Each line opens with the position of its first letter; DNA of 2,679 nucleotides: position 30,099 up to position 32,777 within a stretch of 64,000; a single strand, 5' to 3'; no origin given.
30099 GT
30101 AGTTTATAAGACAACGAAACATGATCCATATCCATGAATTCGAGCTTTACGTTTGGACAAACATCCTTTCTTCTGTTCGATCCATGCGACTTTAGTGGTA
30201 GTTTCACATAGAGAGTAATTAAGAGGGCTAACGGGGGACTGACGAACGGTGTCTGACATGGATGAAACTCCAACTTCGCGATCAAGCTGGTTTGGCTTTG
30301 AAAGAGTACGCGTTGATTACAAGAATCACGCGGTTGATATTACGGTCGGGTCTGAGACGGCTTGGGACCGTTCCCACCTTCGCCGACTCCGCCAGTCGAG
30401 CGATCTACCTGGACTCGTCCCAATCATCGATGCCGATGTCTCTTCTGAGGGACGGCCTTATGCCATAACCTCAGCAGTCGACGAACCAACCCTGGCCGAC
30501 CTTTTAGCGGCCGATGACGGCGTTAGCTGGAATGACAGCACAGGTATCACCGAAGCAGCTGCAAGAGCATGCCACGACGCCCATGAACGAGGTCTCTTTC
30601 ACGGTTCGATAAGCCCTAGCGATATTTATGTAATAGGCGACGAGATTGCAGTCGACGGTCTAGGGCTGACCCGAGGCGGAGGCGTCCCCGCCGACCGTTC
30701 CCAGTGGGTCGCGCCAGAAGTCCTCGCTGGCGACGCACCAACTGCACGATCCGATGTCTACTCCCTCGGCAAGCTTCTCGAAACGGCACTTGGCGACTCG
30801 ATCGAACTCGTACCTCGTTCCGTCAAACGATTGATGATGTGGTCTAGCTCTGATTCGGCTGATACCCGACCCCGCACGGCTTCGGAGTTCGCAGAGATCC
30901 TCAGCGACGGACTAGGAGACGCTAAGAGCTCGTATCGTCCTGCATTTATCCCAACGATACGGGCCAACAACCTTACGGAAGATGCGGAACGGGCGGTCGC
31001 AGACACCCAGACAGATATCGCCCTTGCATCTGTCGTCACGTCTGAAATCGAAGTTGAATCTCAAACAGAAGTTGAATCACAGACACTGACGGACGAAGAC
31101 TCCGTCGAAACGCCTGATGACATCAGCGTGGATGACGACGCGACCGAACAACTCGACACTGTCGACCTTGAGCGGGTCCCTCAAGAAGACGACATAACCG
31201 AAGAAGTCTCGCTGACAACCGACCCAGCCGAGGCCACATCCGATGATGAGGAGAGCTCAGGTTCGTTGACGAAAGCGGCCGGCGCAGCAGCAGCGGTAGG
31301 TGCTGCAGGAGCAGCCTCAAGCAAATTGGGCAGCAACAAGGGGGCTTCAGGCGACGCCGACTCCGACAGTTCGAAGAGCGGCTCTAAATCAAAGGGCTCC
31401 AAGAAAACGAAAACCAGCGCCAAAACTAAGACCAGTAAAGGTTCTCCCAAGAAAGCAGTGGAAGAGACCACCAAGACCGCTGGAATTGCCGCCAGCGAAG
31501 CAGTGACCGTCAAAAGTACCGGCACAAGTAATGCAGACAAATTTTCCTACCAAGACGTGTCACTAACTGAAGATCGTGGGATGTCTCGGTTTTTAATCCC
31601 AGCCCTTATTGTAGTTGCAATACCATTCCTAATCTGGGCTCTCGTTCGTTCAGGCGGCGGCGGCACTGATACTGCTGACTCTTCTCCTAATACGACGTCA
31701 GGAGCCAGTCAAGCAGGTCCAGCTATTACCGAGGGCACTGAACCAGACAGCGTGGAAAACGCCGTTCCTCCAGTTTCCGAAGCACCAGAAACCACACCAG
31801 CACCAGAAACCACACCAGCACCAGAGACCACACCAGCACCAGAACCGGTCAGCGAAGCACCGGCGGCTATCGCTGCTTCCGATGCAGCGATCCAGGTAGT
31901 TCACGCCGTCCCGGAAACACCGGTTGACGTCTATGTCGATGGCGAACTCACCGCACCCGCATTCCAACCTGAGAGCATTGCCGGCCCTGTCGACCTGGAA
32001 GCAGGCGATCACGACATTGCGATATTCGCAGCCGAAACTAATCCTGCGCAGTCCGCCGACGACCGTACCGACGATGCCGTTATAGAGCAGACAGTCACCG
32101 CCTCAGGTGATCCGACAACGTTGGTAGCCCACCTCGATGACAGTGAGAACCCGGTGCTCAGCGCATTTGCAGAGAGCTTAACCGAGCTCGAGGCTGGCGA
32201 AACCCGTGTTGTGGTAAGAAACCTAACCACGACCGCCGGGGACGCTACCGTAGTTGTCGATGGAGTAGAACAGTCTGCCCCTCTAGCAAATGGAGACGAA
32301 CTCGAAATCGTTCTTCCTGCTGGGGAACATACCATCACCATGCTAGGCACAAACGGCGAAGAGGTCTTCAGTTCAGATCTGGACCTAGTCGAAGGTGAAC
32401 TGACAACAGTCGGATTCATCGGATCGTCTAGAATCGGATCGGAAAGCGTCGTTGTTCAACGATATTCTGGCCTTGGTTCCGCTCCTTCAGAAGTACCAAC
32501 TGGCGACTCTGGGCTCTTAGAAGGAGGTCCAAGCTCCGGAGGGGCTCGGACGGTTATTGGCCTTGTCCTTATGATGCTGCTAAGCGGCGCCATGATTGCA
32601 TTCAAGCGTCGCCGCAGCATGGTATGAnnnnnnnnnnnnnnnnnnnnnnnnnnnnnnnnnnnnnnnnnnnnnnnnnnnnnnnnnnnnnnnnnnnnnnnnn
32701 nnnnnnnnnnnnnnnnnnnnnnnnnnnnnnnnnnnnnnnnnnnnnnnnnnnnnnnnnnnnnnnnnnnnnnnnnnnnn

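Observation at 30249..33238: Pseudokinase-TM-DUF4397 protein with a C-terminal sorting signal, translationally coupled to a class F sortase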

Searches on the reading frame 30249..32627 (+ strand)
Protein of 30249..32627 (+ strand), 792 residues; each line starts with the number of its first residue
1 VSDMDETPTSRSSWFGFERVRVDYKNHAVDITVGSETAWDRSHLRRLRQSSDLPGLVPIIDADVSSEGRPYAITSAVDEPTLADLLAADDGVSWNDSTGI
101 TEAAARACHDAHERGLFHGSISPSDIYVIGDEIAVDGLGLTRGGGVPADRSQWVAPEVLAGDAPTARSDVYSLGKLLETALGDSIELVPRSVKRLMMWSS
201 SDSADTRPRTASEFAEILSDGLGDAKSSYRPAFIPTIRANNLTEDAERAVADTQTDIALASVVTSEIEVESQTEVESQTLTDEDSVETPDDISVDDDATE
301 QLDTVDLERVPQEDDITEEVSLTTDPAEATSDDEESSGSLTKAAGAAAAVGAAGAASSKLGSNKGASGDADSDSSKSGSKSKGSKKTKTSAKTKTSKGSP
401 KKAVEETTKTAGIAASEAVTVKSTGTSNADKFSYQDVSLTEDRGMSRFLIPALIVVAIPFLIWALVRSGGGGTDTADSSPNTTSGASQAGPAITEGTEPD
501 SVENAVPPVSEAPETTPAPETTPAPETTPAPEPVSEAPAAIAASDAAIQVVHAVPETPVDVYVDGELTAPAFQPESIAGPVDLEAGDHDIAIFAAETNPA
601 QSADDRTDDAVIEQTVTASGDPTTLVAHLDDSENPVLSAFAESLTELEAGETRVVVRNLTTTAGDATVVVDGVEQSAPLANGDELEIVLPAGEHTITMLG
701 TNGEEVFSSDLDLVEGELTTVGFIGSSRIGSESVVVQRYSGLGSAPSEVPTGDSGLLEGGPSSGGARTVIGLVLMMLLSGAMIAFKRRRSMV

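Call 3: search_protein_families(library=pfam, proteins=[window:30249-32627:+], max_evalue=0.1)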
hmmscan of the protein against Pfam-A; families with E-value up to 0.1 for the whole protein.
window:30249-32627:+ (792 aa): 3 families
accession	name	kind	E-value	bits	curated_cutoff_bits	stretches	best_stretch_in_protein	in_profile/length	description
PF14344.12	DUF4397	-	4.5e-16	59.9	30.6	1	546-665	1-115/119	Domain of unknown function (DUF4397)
PF07714.23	PK_Tyr_Ser-Thr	-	0.028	14.2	23.1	1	67-177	73-194/258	Protein tyrosine and serine/threonine kinase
PF00069.31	Pkinase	-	0.034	14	31.7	1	150-178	160-188/263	Protein kinase domain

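Call 4: search_protein_families(library=ncbifam, proteins=[window:30249-32627:+], max_evalue=0.1)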
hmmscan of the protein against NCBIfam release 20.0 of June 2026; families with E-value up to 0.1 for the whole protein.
window:30249-32627:+ (792 aa): 6 families
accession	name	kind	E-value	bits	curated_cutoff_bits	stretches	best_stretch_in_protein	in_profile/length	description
NF047741.1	antiphage_MADS6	equivalog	3.3e-06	25.9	460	1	67-177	270-393/612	methylation-associated defense system protein kinase MAD6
NF033598.2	elast_bind_EbpS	equivalog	9.4e-06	24.8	300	1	255-456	136-315/498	elastin-binding protein EbpS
NF033483.0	PknB_PASTA_kin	equivalog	5.3e-05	22.4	450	1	54-177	67-198/563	Stk1 family PASTA domain-containing Ser/Thr kinase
TIGR03903.1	TOMM_kin_cyc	equivalog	0.00012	20.1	705.75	1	54-176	38-178/1267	TOMM system kinase/cyclase fusion protein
NF040671.1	PLuB_AAA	exception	0.0049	14.3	999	1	91-177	99-193/1256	PLuB system helicase-like protein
NF037973.1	metallo_SslE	exception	0.025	11.9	3000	1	468-534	24-85/1519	lipoprotein metalloprotease SslE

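Call 7: find_homologous_proteins(query=window:30249-32627:+, max_evalue=0.001)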
Query window:30249-32627:+ (792 aa): 59 proteins with E <= 0.001 among 8000 candidates.
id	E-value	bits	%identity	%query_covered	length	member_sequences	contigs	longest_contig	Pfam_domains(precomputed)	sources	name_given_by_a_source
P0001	2.8e-140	488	56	31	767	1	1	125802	PF14344.13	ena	-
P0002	3.9e-138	480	56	32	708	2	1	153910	PF14344.13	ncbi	ncbi:MAG: DUF4397 domain-containing protein [Acidimicrobiales bacterium]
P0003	5.9e-137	477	56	32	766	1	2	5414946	PF14344.13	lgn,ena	-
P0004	5.8e-136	473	57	31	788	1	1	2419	PF14344.13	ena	-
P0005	8.5e-136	473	57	30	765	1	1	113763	PF14344.13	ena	-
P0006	2.2e-135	471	57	30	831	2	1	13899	PF14344.13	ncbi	-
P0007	1.8e-133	465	58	30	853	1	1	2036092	PF14344.13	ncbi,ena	-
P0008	6.8e-133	463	58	30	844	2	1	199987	PF14344.13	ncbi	-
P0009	3.0e-132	461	57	31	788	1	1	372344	PF14344.13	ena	-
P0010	3.4e-132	461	38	44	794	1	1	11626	PF14344.13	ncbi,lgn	ncbi:MAG: DUF4397 domain-containing protein [Actinomycetota bacterium]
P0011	6.1e-132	460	55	32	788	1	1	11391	PF14344.13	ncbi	-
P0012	7.2e-132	460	57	33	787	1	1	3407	PF14344.13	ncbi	-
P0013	9.9e-132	459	48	39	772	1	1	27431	PF14344.13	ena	-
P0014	3.1e-131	458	55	32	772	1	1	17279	PF14344.13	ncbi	ncbi:MAG: DUF4397 domain-containing protein [Acidimicrobiales bacterium]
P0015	2.1e-130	455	55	31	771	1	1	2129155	PF14344.13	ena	-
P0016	2.6e-130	455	53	31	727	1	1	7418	PF14344.13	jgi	jgi:hypothetical protein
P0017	3.6e-130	454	56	31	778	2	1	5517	PF14344.13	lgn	-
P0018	2.4e-129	451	56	33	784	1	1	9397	PF14344.13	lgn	-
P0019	2.9e-128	448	57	32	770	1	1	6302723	PF14344.13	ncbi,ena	-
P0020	8.9e-128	446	59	30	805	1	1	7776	PF14344.13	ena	-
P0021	3.6e-127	444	37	100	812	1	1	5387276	PF14344.13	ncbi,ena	-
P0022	5.8e-127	443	57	30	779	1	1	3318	PF14344.13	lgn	-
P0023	3.8e-126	441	54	31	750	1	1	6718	PF14344.13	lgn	-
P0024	3.2e-125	438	56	31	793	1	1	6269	PF14344.13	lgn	-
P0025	7.6e-124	433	57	32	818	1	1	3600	PF14344.13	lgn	-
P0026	1.7e-123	432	58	30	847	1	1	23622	PF14344.13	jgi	jgi:hypothetical protein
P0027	2.4e-123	432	54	32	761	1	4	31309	PF14344.13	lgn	-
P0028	3.5e-123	431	56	32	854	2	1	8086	PF14344.13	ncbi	-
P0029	6.6e-123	430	58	29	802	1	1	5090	PF14344.13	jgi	jgi:hypothetical protein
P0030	7.2e-123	430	56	32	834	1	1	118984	PF14344.13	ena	-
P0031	2.0e-122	429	56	32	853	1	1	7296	PF14344.13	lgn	-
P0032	5.4e-122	427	58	29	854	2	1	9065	PF14344.13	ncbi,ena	-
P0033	8.4e-122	426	56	32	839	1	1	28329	PF14344.13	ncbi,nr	ncbi:MAG: DUF4397 domain-containing protein [Acidimicrobiia bacterium]|nr:DUF4397 domain-containing 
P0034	1.4e-121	426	58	30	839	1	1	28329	PF14344.13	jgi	-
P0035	4.6e-120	421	56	32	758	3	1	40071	PF14344.13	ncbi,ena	-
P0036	1.3e-119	419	56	32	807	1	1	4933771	PF14344.13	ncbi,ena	-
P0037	2.1e-119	419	56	30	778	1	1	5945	PF14344.13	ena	-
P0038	3.8e-119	418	55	30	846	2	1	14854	PF14344.13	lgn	-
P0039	3.1e-118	415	43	32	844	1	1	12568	PF14344.13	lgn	-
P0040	5.7e-118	414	55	31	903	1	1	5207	PF14344.13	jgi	jgi:hypothetical protein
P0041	6.4e-118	414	55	30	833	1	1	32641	PF14344.13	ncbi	-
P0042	1.6e-117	412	56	30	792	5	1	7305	PF14344.13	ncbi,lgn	-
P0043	3.3e-117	411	54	32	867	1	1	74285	PF14344.13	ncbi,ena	-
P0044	1.3e-116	409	57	31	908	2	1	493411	PF14344.13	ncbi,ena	-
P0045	4.4e-115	404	56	32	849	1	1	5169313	PF14344.13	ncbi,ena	-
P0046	3.8e-114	401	57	30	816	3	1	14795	PF14344.13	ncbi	-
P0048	1.1e-81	294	57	30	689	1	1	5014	-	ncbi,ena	-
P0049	1.6e-79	287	38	33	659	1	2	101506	PF14344.13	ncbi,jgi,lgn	ncbi:MAG: hypothetical protein ACI8TP_000273 [Acidimicrobiales bacterium]|jgi:hypothetical protein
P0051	8.6e-76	274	-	-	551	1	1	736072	-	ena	-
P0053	8.2e-74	268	56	30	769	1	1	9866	PF03741.23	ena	-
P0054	9.8e-11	59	37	18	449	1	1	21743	PF07714.24,PF00069.32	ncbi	-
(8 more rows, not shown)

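Call 13: find_related_loci(query=A1, collection=genome_contigs, flank=8000)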
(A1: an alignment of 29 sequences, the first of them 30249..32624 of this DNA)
Query A1 (792 aa) in genome_contigs; peptide patterns used: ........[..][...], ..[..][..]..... (x = any residue, [..] = any of these).
243 stretches matched a pattern; 140 encode a relative of the query (tblastn E <= 1e-3); the best 80 are kept; 78 distinct loci.
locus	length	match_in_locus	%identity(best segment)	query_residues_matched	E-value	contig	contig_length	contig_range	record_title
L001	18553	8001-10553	60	1-792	0e+0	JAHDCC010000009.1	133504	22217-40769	MAG: Acidimicrobiales bacterium isolate MAG-125 RZ_347, whole genome shotgun sequence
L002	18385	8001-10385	37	16-791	1e-125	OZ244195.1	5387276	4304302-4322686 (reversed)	MAG: Acidimicrobiales bacterium isolate 87519b6a-d5ff-410c-9faf-bc6ff523b0ec genome assembly, chromosome: 1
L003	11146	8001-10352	55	5-790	6e-82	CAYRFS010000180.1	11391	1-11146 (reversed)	MAG TPA_asm: uncultured Acidimicrobiaceae bacterium isolate SRP237561_co1_99 genome assembly, contig: NODE_10804_length_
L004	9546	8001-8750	56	5-251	1e-81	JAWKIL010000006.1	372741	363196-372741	MAG: Acidimicrobiales bacterium isolate BC2.78 BC2.78.fa-6, whole genome shotgun sequence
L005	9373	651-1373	56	10-251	1e-80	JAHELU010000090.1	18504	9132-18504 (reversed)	MAG: Acidimicrobiales bacterium isolate Ww635 NODE_8457_length_18504_cov_3.229070, whole genome shotgun sequence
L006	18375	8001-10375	55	5-790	1e-79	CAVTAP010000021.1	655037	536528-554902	MAG: uncultured Actinomycetota bacterium isolate MFD04651.bin.1.172 genome assembly, contig: contig_5224, whole genome s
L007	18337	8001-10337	54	5-790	1e-79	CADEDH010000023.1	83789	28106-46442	MAG: uncultured actinobacterium isolate Actinobacteria sp. RBC023 genome assembly, contig: MAG023_23, whole genome shotg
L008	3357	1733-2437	57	16-251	9e-81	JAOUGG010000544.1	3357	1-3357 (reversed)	MAG: Acidimicrobiia bacterium isolate 4_1_May_SF_Bin1 4_1_May_SF_Bin1_scaffold_20612_c1, whole genome shotgun sequence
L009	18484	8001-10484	58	16-792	1e-78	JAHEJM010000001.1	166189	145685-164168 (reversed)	MAG: Acidimicrobiales bacterium isolate Ww550 NODE_42_length_166189_cov_7.202640, whole genome shotgun sequence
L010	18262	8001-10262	57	7-783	3e-78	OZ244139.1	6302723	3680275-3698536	MAG: Acidimicrobiales bacterium isolate 8a1916bf-604c-4c53-8aba-34c6369dc135 genome assembly, chromosome: 1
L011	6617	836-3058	60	5-785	5e-78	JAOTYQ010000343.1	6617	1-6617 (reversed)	MAG: Acidimicrobiia bacterium isolate 21_Jan_SF_Bin50 21_Jan_SF_Bin50_scaffold_11510_c1, whole genome shotgun sequence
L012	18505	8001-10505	55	10-791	2e-77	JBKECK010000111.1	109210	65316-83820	MAG: Acidimicrobiales bacterium isolate VLC_048 k251_3967270, whole genome shotgun sequence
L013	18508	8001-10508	58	16-792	4e-77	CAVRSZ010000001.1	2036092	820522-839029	MAG: uncultured Acidimicrobiales bacterium isolate MFD09779.bin.1.250 genome assembly, contig: contig_192, whole genome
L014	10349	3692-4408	58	12-251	1e-76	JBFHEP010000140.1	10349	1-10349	MAG: Acidimicrobiales bacterium isolate Mix_sand07.2021.05.G.102 k141_72498_length_10349_cov_15.0000, whole genome shotg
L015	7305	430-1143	56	13-251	6e-76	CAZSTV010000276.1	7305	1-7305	MAG TPA_asm: uncultured Acidimicrobiaceae bacterium isolate SRP268394_co1_97 genome assembly, contig: NODE_14938_length_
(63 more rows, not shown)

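Call 42: find_encoding_contigs(protein=P0048, flank=5000, max_places=2)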
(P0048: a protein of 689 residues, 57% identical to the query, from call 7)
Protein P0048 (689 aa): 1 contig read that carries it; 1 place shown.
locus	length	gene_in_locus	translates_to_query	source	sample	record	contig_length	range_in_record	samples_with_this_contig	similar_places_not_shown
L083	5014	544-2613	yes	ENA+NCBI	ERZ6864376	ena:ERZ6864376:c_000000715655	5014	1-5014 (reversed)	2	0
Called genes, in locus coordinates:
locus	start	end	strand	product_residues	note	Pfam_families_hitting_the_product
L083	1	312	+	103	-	?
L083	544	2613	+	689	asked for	-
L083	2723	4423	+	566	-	PF01266:DAO, PF16901:DAO_C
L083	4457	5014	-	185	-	?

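Call 48: search_protein_families(library=pfam, proteins=[L002:4758-5273:-, L002:5411-6661:-, L002:6813-7319:+, L002:6959-7729:-, L002:11088-12290:-, L002:12604-13446:-, L013:4256-4942:-, L013:5110-6492:-, L013:6801-7589:+, L013:11229-14729:-], max_evalue=0.001)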
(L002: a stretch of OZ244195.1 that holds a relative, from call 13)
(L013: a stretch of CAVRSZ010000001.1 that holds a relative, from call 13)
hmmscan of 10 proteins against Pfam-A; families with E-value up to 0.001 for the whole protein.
L002:4758-5273:- (171 aa): 3 families
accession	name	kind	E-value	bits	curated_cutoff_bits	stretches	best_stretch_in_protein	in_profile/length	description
PF08614.16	ATG16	-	0.00022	21.9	33.7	0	27-71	93-137/200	Autophagy protein 16 (ATG16)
PF24555.1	CC4_CEP85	-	0.00054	20.8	27.3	0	105-154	29-76/85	Centrosomal protein of 85 kDa-like, CC4 coiled-coil domain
PF13870.11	CCDC113_CCDC96_CC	-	0.00085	19.5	31.6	0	34-77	96-139/177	CCDC113/CCDC96, coiled-coil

L002:5411-6661:- (416 aa): 6 families
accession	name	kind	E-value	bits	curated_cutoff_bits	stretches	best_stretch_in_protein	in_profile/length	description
PF00005.33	ABC_tran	-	5.8e-32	111.6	25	1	42-183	2-136/137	ABC transporter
PF17912.7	OB_MalK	-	1.3e-11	45.6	27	1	257-313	1-53/53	MalK OB fold domain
PF17850.7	CysA_C_terminal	-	7.2e-05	23.7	29.7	1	262-314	1-42/43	CysA C-terminal regulatory domain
PF08402.16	TOBE_2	-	8.1e-05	23.1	21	0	306-349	1-39/76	TOBE domain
PF02463.25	SMC_N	-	0.00015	21.7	40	1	51-228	24-213/220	RecF/RecN/SMC N terminal domain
PF03215.21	Rad17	-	0.00063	20.2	23.8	1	44-74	38-68/186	Rad17 P-loop domain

L002:6813-7319:+ (168 aa): 0 families

L002:6959-7729:- (256 aa): 0 families

L002:11088-12290:- (400 aa): 0 families

L002:12604-13446:- (280 aa): 0 families

L013:4256-4942:- (228 aa): 0 families

L013:5110-6492:- (460 aa): 3 families
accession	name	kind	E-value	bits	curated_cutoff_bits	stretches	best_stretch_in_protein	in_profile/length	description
PF00005.33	ABC_tran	-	8.9e-31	107.7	25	1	85-226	2-136/137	ABC transporter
PF17912.7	OB_MalK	-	1e-12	49.2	27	1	300-358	1-53/53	MalK OB fold domain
PF08402.16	TOBE_2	-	1.6e-06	28.6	21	0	399-451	21-76/76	TOBE domain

L013:6801-7589:+ (262 aa): 0 families

L013:11229-14729:- (1166 aa): 5 families
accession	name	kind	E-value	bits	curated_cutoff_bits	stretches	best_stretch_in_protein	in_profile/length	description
PF02836.23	Glyco_hydro_2_C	-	4.5e-91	305.6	21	1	382-680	1-294/302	Glycosyl hydrolases family 2, TIM barrel domain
PF02929.23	Bgal_small_N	-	3.1e-48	165.1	25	1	829-1147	4-239/248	Beta galactosidase small chain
PF02837.24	Glyco_hydro_2_N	-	1.8e-35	122.8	28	1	74-251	3-169/169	Glycosyl hydrolases family 2, sugar binding domain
PF16353.11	LacZ_4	-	1.6e-13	51.2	27.3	1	696-781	1-86/87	Beta-galactosidase, domain 4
PF00703.27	Glyco_hydro_2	-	2e-07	32.2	23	1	327-380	68-109/109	Glycosyl hydrolases family 2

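Call 71: search_protein_families(library=pfam, proteins=[P0048, P0053, P0051, P0054, P0049], max_evalue=0.01)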
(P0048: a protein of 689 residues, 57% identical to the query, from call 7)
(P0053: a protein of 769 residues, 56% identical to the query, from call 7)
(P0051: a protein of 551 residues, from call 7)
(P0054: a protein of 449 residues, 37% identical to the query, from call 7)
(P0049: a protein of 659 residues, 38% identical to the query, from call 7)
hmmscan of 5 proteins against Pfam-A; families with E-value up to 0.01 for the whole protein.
P0048 (689 aa): 0 families

P0053 (769 aa): 1 family
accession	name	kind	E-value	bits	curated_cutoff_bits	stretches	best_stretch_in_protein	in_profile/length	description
PF03741.22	TerC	-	7.7e-45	153.2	27.8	1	541-731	2-177/178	Integral membrane protein TerC family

P0051 (551 aa): 0 families

P0054 (449 aa): 3 families
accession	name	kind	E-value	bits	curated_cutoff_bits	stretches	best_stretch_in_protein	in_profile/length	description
PF00069.31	Pkinase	-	4.8e-17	62.7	31.7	1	72-263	8-198/263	Protein kinase domain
PF07714.23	PK_Tyr_Ser-Thr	-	1.3e-12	48.1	23.1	1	83-255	23-197/258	Protein tyrosine and serine/threonine kinase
PF14531.12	Kinase-like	-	0.0043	16.8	25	1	168-236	149-215/289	Kinase-like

P0049 (659 aa): 2 families
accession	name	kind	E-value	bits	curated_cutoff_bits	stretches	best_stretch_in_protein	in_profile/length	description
PF14344.12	DUF4397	-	9.9e-10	39.5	30.6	1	410-524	4-114/119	Domain of unknown function (DUF4397)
PF06832.18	BiPBP_C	-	8.7e-05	22.8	26.8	1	505-564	26-85/90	Penicillin-Binding Protein C-terminus Family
